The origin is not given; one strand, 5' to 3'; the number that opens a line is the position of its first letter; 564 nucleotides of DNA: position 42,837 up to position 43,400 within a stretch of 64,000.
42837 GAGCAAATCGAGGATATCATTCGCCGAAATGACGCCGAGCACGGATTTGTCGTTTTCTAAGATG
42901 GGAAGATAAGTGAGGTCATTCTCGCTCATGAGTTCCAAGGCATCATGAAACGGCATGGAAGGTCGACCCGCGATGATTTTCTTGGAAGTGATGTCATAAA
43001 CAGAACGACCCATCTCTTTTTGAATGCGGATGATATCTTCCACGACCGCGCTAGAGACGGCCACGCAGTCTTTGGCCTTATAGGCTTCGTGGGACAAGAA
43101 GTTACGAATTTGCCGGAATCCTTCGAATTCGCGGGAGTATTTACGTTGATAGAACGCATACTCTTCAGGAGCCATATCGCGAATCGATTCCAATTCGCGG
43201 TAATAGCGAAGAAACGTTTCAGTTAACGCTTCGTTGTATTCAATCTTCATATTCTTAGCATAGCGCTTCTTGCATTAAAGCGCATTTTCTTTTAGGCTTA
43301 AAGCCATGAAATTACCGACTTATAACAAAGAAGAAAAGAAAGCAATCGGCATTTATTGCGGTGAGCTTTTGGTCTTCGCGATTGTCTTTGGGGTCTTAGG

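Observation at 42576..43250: CBS-pair protein whose N-terminal domain carries an Rx4H HEPN-type motif, next to an AbiE module: candidate nucleotide-gated RNase / defence effector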

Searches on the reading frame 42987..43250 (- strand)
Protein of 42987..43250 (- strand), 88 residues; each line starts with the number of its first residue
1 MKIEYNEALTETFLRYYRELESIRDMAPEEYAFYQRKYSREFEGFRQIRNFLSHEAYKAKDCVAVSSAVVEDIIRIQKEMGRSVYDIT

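Call 15: search_protein_representatives(protein=window:42987-43250:-)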
Query: 88 residues. Proteins with E-value up to 0.001 (for the whole library): 23; up to 1e-10: 11; up to 1e-30: 2. The best 23 are listed.
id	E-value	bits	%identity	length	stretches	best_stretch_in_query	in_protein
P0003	1.4e-48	178.4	98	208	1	1-88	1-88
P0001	2.8e-48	177.4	98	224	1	1-88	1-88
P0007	2.7e-18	82.1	52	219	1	4-85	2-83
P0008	4.5e-17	78.2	51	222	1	3-87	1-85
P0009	5.2e-16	74.9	49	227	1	3-87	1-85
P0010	1.9e-15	73.1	50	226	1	2-87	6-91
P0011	3.6e-15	72.2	51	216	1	3-82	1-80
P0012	9.6e-15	70.8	48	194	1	4-87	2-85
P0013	5.1e-11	59.0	43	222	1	4-86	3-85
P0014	7.6e-11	58.4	42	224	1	4-87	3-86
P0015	9.9e-11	58.1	45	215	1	5-82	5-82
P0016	6.4e-10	55.5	41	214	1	5-87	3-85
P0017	1.2e-09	54.6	41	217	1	5-85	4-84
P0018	1.3e-09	54.5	44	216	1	4-80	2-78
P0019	5.0e-08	49.5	37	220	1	1-78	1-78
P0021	1.0e-05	42.1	35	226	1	3-87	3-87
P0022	2.8e-05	40.7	32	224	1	4-83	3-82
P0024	7.1e-05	39.5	38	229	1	5-77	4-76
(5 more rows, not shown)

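Call 21: search_protein_families(library=pfam, alignment_id=A3, max_evalue=10)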
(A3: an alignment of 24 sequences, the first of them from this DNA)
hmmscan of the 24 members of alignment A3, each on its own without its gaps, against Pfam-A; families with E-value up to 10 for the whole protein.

A. member 1, seq(86 aa): 2 families
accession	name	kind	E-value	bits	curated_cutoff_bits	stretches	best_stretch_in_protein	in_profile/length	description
PF23864.1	DUF7222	-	0.11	13.1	27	1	5-63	36-89/108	Domain of unknown function (DUF7222)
PF15037.11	IL17_R_N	-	0.17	11.2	27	1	48-86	54-92/389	Interleukin-17 receptor extracellular region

B. families by the number of members that match (of 24 scanned): 23 families
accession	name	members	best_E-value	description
PF20185.3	DUF6548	4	0.00023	Family of unknown function (DUF6548)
PF18739.6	HEPN_Apea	3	0.017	Apea-like HEPN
PF01934.22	HepT-like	2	0.0019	Ribonuclease HepT-like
PF18735.6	HEPN_RiboL-PSP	2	0.016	RiboL-PSP-HEPN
PF13643.11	DUF4145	2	0.019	Domain of unknown function (DUF4145)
PF20755.2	DUF6834_C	1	0.0025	Domain of unknown function (DUF6834), C-terminal domain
PF13151.12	DUF3990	1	0.0068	Protein of unknown function (DUF3990)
PF24033.1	DUF7342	1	0.039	Family of unknown function (DUF7342)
PF06303.17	MatP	1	0.043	MatP N-terminal domain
PF01165.25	Ribosomal_S21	1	0.05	Ribosomal protein S21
PF09769.14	ApoO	1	0.051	Apolipoprotein O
PF23873.1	DUF7228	1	0.062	Family of unknown function (DUF7228)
PF12243.14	CTK3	1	0.062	CTD kinase subunit gamma CTK3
PF23109.1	ARCH_RTEL1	1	0.063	RTEL1 helicase, ARCH domain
PF04719.20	TAFII28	1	0.071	hTAFII28-like protein conserved region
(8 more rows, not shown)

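Call 22: search_solved_structures(query=A3, max_evalue=10, show_alignments=3)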
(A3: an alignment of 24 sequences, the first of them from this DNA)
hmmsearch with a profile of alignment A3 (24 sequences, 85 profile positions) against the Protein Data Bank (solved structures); distinct sequences matched with E-value up to 10: 2.
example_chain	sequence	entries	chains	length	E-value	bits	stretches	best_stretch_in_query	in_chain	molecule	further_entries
3vmn_A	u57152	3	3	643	0.15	15.3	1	12-59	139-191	Dextranase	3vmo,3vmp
2e5w_A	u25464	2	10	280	0.5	13.6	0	9-25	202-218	Probable spermidine synthase | spermidine synthase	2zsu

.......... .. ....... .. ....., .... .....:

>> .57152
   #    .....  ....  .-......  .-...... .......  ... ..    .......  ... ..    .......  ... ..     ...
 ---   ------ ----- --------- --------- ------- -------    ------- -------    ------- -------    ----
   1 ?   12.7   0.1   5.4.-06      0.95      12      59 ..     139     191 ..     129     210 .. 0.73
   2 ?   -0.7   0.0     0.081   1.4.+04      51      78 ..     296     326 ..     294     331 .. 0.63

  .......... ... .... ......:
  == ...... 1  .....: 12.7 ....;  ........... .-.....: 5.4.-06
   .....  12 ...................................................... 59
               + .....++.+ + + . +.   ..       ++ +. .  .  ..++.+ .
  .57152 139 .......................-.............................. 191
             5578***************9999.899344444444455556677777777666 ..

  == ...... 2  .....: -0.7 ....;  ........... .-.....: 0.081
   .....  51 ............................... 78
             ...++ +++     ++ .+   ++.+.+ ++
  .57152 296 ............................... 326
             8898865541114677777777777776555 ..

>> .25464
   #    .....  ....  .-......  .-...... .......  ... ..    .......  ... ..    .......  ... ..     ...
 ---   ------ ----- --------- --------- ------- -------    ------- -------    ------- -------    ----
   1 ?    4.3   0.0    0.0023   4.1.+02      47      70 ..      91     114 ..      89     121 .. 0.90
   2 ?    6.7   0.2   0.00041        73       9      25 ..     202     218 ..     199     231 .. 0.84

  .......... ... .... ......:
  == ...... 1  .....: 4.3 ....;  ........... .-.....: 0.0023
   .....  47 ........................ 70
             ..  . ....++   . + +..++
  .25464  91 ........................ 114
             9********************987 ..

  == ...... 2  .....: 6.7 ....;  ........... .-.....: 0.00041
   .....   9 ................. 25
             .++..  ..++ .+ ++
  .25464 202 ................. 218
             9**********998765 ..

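Call 34: predict_structure(alignment_id=A3)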
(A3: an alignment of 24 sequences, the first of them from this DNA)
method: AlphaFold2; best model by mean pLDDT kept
length: 86 residues; sequences in the alignment: 24
mean_pLDDT: 82.7   pTM: 0.73
mean pLDDT of the five models: 82.7, 82.5, 82.5, 80.7, 79.5
residues with pLDDT >= 90: 51; 70-90: 16; 50-70: 11; < 50: 8
segments of 3 or more residues with pLDDT < 50: 1-4
pLDDT, mean of each block of 10 residues (from residue 1): 63 93 93 96 94 62 82 93 58
secondary structure, 60 per line:
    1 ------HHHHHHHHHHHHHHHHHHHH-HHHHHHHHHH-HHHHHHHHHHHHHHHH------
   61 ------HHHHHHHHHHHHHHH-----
elements in order: H7-26 H28-37 H39-54 H67-81

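Call 37: find_homologous_proteins(query=A3, max_evalue=0.1)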
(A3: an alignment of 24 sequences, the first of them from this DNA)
Query A3 (24 sequences) (86 aa, profile of the alignment): 5 proteins with E <= 0.1 among 2364 candidates.
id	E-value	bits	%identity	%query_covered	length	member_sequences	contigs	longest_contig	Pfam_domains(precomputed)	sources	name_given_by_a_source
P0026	4.9e-26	108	38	91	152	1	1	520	PF00571.34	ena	-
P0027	1.3e-25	107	36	80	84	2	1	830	-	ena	-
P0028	8.6e-25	104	34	97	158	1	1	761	PF00571.34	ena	-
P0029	2.9e-17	80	41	65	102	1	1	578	-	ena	-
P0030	2.6e-2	32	42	37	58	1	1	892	-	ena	-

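Call 39: fold_search(model_id=the predicted structure, library=pdb)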
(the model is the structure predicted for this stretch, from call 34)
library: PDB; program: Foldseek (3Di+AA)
matches with E <= 10: 23; with E <= 0.001: 0
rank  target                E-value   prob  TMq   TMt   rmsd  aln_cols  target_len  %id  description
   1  3rgu_B                2.9e+00  0.15  0.43  0.43   5.7        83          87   13  Structure of Fap-NRa at pH 5.0 (released 2011-12-28)
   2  9rgy_B                3.1e+00  0.08  0.31  0.29   7.8        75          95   13  X-ray crystal structure of a de novo designed single-chain antiparallel 3-helix coiled-coil bundle, sc-apCC3-CW-0NTT (released 2025-09-03)
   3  9rgz_B                3.8e+00  0.08  0.32  0.29   8.2        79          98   15  X-ray crystal structure of a de novo designed single-chain antiparallel 3-helix coiled-coil bundle, sc-apCC3-CW-2NTT (released 2025-09-03)
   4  5bn4_B                4.3e+00  0.07  0.35  0.10   9.2        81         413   17  Structure of a unique ATP synthase NeqA-NeqB in complex with ANP from Nanoarcheaum equitans (released 2015-09-16)
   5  9rgw_D                4.5e+00  0.06  0.28  0.26   8.7        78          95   13  X-ray crystal structure of a de novo designed single-chain antiparallel 3-helix coiled-coil bundle, sc-apCC3-CW2 (released 2025-09-03)
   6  9rgw_A                4.5e+00  0.06  0.28  0.24   8.7        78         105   12  X-ray crystal structure of a de novo designed single-chain antiparallel 3-helix coiled-coil bundle, sc-apCC3-CW2 (released 2025-09-03)
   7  2kub_MODEL_1_A        5.1e+00  0.11  0.43  0.45   5.6        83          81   13  Solution structure of the alpha subdomain of the major non-repeat unit of Fap1 fimbriae of Streptococcus paras (released 2010-07-21)
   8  3lay_G                5.5e+00  0.08  0.32  0.35   7.5        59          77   14  Alpha-Helical barrel formed by the decamer of the zinc resistance-associated protein (STM4172) from Salmonella enteric (released 2010-01-19)
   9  3g7c                  5.5e+00  0.05  0.28  0.23  14.7        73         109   15  Structure of the Phosphorylation Mimetic of Occludin C-term Tail (released 2009-05-12)
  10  2wl8_C                6.2e+00  0.04  0.25  0.22   8.8        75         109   19  X-ray crystal structure of Pex19p (released 2010-06-23)
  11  3rgu_D                6.2e+00  0.03  0.24  0.24   9.4        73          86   12  Structure of Fap-NRa at pH 5.0 (released 2011-12-28)
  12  2wl8_A                6.2e+00  0.03  0.25  0.21   8.8        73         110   19  X-ray crystal structure of Pex19p (released 2010-06-23)
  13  2zdi_B                6.6e+00  0.03  0.25  0.21  18.6        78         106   12  Crystal structure of Prefoldin from Pyrococcus horikoshii OT3 (released 2008-02-05)
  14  5j0l_A                7.0e+00  0.02  0.25  0.17  15.0        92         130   11  De novo design of protein homo-oligomers with modular hydrogen bond network-mediated specificity (released 2016-07-06)
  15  5j0l_B                7.5e+00  0.02  0.21  0.17  16.7        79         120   16  De novo design of protein homo-oligomers with modular hydrogen bond network-mediated specificity (released 2016-07-06)
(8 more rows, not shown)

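Call 48: find_encoding_contigs(protein=P0007, flank=8000, max_places=3)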
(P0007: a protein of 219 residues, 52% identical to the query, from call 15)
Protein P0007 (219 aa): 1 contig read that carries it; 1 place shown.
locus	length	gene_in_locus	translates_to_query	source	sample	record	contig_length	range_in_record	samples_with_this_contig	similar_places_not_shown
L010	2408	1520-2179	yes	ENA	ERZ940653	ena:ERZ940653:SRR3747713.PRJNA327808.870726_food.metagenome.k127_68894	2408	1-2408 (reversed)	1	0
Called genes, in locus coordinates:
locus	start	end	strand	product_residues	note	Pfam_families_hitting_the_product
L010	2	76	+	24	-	?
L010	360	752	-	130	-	PF01325:Fe_dep_repress, PF02742:Fe_dep_repr_C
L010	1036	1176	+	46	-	-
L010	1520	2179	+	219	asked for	PF00571:CBS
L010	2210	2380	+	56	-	-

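Call 51: fold_search(model_id=the predicted structure, library=viral)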
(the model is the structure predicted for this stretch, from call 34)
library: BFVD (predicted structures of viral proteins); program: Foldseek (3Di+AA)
matches with E <= 10: 48; with E <= 0.001: 0
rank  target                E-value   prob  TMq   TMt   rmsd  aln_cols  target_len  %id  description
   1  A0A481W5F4            1.4e+00  0.09  0.27  0.12   9.9       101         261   18  Uncharacterized protein [Pseudomonas phage Psa21]
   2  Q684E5                1.8e+00  0.11  0.28  0.23   8.7        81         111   14  (no name in the UniProt tables at hand)
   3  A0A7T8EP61            1.9e+00  0.08  0.27  0.18  11.8        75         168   12  (no name in the UniProt tables at hand)
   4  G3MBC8                2.3e+00  0.06  0.27  0.13  11.6        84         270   15  Gp58 [Bacillus phage G]
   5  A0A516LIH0            2.6e+00  0.06  0.27  0.16  14.8       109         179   16  (no name in the UniProt tables at hand)
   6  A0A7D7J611            3.1e+00  0.10  0.35  0.34   5.9        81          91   12  (no name in the UniProt tables at hand)
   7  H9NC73                3.1e+00  0.07  0.27  0.22   7.9        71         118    8  (no name in the UniProt tables at hand)
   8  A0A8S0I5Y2            3.3e+00  0.16  0.40  0.17   6.9        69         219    4  (no name in the UniProt tables at hand)
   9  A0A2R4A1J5            3.3e+00  0.06  0.29  0.26   9.5        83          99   13  (no name in the UniProt tables at hand)
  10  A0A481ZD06            3.3e+00  0.06  0.31  0.12  13.7        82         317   12  Flap endonuclease (Fragment) [Pithovirus LCPAC406]
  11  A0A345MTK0            3.5e+00  0.08  0.32  0.27  13.6        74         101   14  (no name in the UniProt tables at hand)
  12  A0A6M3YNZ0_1          3.5e+00  0.07  0.32  0.04   9.3        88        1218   15  Polyprotein [Picornavirales sp.]
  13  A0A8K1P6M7            3.5e+00  0.06  0.28  0.08   9.6        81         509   14  Nonstructural polyprotein (Fragment) [Bulinus globosus virus 2]
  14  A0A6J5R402            3.7e+00  0.06  0.33  0.07  10.0        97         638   16  SSL2 DNA or RNA helicases of superfamily II [uncultured Caudovirales phage]
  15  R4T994                4.2e+00  0.08  0.34  0.31   7.1        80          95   15  Uncharacterized protein [Halogranum tailed virus 1]
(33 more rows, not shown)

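Call 55: find_encoding_contigs(protein=P0008, flank=8000, max_places=2)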
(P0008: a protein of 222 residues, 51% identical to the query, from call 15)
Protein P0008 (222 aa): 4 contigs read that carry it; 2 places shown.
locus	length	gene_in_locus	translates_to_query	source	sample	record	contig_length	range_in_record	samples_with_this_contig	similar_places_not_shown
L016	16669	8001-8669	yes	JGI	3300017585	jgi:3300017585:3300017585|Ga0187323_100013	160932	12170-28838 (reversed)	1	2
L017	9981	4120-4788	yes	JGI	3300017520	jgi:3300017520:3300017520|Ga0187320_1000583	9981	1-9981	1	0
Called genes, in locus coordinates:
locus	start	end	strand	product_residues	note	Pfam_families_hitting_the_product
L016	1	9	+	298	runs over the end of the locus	-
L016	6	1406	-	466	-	PF01149:Fapy_DNA_glyco, PF06831:H2TH, PF06827:zf-FPG_IleRS, PF01121:CoaE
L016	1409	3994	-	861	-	PF02739:5_3_exonuc_N, PF01367:5_3_exonuc, PF22619:DNA_polI_exo1, PF00476:DNA_pol_A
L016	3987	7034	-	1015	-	PF02811:PHP, PF07733:DNA_pol3_alpha, PF17657:DNA_pol3_finger, PF14579:HHH_6, PF01336:tRNA_anti-codon (weak)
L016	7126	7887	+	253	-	PF03372:Exo_endo_phos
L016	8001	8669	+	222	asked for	PF00571:CBS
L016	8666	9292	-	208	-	-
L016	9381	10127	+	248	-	PF00455:DeoRC (weak), PF06026:Rib_5-P_isom_A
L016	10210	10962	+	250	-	-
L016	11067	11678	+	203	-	-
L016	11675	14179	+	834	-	-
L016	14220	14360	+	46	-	-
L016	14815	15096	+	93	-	-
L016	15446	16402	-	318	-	PF07804:HipA_C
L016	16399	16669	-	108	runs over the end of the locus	PF13657:Couple_hipA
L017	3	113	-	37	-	?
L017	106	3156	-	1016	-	PF02811:PHP, PF07733:DNA_pol3_alpha, PF17657:DNA_pol3_finger, PF14579:HHH_6, PF01336:tRNA_anti-codon (weak)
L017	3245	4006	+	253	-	PF03372:Exo_endo_phos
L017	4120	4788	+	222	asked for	PF00571:CBS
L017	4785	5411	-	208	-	-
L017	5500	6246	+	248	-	PF00455:DeoRC (weak), PF06026:Rib_5-P_isom_A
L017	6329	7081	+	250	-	-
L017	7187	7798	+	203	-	-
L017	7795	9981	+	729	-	?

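Call 56: find_encoding_contigs(protein=P0010, flank=8000, max_places=2)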
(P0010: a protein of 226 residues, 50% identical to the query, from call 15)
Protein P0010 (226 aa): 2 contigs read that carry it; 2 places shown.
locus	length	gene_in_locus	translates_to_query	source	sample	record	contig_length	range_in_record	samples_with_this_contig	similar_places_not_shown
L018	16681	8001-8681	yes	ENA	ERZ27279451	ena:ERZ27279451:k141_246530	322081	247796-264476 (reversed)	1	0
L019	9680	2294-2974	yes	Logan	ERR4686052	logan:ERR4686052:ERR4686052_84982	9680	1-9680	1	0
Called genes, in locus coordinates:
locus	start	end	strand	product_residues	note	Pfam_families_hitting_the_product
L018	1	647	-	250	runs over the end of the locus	PF02308:MgtC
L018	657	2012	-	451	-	PF01406:tRNA-synt_1e, PF01921:tRNA-synt_1f (faint), PF09334:tRNA-synt_1g (faint), PF00133:tRNA-synt_1 (weak), PF09190:DALR_2 (weak)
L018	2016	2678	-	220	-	PF00702:Hydrolase, PF12710:HAD, PF13419:HAD_2, PF13242:Hydrolase_like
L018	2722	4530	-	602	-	PF13510:Fer2_4, PF10588:NADH-G_4Fe-4S_3, PF13237:Fer4_10 (weak), PF22117:Fer4_Nqo3 (weak), PF12838:Fer4_7 (weak), PF00037:Fer4 (weak), PF02906:Fe_hyd_lg_C, PF02256:Fe_hyd_SSU, +3 more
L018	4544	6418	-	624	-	PF01257:2Fe-2S_thioredx, PF01512:Complex1_51K, PF10589:NADH_4Fe-4S, PF13237:Fer4_10 (weak), PF00037:Fer4 (weak)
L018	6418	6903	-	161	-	PF01257:2Fe-2S_thioredx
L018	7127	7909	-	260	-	PF18761:Heliorhodopsin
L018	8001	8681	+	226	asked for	PF00571:CBS (weak)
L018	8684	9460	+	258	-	PF00005:ABC_tran, PF13304:AAA_21 (weak)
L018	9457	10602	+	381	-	PF12679:ABC2_membrane_2, PF12698:ABC2_membrane_3, PF01061:ABC2_membrane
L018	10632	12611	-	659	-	PF00005:ABC_tran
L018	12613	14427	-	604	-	PF00005:ABC_tran, PF13476:AAA_23 (weak), PF13304:AAA_21 (faint), PF02463:SMC_N (weak)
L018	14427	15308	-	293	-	-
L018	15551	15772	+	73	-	-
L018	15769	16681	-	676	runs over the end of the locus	PF00005:ABC_tran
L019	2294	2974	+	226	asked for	PF00571:CBS (weak)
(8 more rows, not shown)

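Call 57: search_protein_families(library=ncbifam, proteins=[P0008, P0010], max_evalue=0.01)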
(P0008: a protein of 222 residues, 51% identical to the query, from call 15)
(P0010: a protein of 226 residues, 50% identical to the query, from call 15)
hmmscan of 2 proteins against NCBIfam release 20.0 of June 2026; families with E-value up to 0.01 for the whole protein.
P0008 (222 aa): 6 families
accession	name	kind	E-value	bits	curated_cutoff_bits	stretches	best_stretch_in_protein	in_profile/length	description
NF011447.0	PRK14869.2-3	equivalog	2.5e-05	23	522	1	77-147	65-135/540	putative manganese-dependent inorganic diphosphatase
TIGR01302.1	IMP_dehydrog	equivalog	0.002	17.1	481.5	1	79-134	142-198/450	IMP dehydrogenase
NF041630.1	CBS_CbpB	equivalog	0.0042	17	125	1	101-141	32-72/143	cyclic-di-AMP-binding protein CbpB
NF011441.0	PRK14869.1-3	equivalog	0.0044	15.7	753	1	85-137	73-125/548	putative manganese-dependent inorganic diphosphatase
NF011443.0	PRK14869.1-5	equivalog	0.0049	15.4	335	1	82-136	71-125/546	putative manganese-dependent inorganic diphosphatase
NF041552.1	TF_PrdR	equivalog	0.0066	14.8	795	1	81-139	7-65/577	sigma-54 dependent transcriptional regulator PrdR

P0010 (226 aa): 3 families
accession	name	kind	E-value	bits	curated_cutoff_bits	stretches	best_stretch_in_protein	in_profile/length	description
NF011448.0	PRK14869.2-4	equivalog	3.5e-06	25.6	562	1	84-139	72-127/563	putative manganese-dependent inorganic diphosphatase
NF053863.1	DS11_antiphage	equivalog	0.0018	17.4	260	0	89-137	78-126/305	CBS domain-containing anti-phage protein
NF002505.0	PRK01862.1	equivalog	0.0082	14.8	482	0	44-139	471-567/577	ClcB-like voltage-gated chloride channel protein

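Call 61: find_encoding_contigs(protein=P0013, flank=7000, max_places=1)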
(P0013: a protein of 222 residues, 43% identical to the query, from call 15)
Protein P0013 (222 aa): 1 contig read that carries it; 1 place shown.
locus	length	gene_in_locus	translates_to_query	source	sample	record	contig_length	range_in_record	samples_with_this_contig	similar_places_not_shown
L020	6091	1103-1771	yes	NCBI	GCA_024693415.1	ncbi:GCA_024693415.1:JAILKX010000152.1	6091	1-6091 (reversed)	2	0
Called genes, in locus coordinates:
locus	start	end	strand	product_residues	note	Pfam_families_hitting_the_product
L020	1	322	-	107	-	PF01257:2Fe-2S_thioredx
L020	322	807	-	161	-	PF01257:2Fe-2S_thioredx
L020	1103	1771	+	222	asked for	PF00571:CBS (weak)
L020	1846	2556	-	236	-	-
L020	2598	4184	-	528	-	PF00128:Alpha-amylase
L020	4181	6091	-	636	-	PF07745:Glyco_hydro_53, PF07532:Big_4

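Call 62: find_encoding_contigs(protein=P0021, flank=7000, max_places=1)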
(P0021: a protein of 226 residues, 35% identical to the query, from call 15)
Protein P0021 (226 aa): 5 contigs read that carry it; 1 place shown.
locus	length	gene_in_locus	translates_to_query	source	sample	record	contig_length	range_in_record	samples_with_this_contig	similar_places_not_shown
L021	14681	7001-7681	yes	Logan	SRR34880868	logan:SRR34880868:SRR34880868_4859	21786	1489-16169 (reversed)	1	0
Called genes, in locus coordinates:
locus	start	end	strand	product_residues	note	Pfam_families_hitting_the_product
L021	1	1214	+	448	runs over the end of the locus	PF00171:Aldedh, PF05893:LuxC (weak)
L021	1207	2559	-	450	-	PF01554:MatE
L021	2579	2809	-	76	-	PF12844:HTH_19, PF01381:HTH_3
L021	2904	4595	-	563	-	PF00128:Alpha-amylase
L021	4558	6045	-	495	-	PF00370:FGGY_N, PF02782:FGGY_C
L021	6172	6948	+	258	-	PF02457:DAC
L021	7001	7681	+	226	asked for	PF00571:CBS (faint)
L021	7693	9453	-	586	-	PF01501:Glyco_transf_8, PF18404:Glyco_transf_24 (weak), PF01553:Acyltransferase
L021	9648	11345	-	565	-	PF01432:Peptidase_M3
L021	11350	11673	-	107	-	PF21621:MPI_cupin_dom (weak), PF07883:Cupin_2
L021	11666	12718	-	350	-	PF00793:DAHP_synth_1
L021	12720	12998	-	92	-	PF01817:CM_2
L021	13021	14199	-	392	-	PF07690:MFS_1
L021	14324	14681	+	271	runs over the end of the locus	PF01656:CbiA, PF02374:ArsA_ATPase (faint), PF10609:ParA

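Call 63: find_encoding_contigs(protein=P0024, flank=7000, max_places=1)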
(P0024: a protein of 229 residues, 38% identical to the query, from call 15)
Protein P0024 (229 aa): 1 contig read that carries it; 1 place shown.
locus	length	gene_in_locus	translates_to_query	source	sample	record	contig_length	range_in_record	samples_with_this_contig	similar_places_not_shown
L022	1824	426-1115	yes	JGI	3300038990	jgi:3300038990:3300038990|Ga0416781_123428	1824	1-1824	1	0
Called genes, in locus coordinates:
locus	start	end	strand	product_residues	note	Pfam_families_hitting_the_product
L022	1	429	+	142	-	?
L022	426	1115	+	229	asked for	PF00571:CBS (weak)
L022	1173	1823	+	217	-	?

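Call 73: search_protein_families(library=padloc, alignment_id=A3, max_evalue=10)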
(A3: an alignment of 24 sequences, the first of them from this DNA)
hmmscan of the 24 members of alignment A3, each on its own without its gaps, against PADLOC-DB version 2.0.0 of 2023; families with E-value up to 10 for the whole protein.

A. member 1, seq(86 aa): 0 families

B. families by the number of members that match (of 24 scanned): 12 families
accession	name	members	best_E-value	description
PDLC01468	Cas13b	1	0.00015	CAS-VI-B; effector__SPE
PDLC00440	ThsB2|ThsB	1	0.00046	TIR-like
PDLC01826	CARF2--CARF_HEPN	1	0.00082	-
PDLC02297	AbiEii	1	0.00093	AbiEii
PDLC03012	ShosT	1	0.0012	-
PDLC01803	CARF1--CARF_HEPN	1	0.0012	-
PDLC01843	CARF2--CARF_HEPN_CSX20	1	0.0047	-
PDLC01834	CARF2--CARF_HEPN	1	0.0047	-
PDLC01467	Cas13a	1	0.008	CAS-VI-A; effector__SPE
PDLC03355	MTase_II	1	0.012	Type II methyltransferase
PDLC03398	REase_II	1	0.019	Type II nicking endonuclease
PDLC04038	PD-T4-5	1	0.046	-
